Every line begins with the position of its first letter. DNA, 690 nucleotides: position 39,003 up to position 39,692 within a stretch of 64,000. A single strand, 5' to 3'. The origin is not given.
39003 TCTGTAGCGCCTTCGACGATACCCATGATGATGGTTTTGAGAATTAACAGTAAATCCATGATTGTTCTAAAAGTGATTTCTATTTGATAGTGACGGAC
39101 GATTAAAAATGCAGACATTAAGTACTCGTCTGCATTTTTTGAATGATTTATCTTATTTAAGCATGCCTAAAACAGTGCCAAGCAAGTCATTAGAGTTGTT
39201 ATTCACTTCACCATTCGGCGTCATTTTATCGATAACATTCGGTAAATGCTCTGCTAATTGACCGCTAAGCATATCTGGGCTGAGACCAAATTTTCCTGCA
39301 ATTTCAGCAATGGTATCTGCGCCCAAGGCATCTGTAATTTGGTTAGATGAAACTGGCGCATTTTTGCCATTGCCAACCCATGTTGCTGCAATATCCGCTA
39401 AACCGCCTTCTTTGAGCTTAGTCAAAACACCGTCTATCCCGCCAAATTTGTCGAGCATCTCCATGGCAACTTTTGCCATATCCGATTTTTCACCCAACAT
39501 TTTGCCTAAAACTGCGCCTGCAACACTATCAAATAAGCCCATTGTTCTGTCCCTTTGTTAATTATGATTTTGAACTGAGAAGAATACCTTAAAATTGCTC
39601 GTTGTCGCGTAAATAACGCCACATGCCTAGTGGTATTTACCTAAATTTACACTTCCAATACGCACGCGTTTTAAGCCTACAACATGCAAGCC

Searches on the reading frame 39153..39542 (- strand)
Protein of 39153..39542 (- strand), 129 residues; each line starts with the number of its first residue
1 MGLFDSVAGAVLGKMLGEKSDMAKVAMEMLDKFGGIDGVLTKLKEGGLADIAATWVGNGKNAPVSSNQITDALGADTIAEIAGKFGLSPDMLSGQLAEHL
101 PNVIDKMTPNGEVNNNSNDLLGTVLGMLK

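Call 26: search_protein_families(library=pfam, proteins=[window:39153-39542:-], max_evalue=0.001)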
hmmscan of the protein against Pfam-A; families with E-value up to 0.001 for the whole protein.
window:39153-39542:- (129 aa): 1 family
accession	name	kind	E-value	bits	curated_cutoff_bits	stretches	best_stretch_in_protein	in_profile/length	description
PF20159.5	YidB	-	1.5e-22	80.8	24.3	1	10-115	33-131/132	YidB-like protein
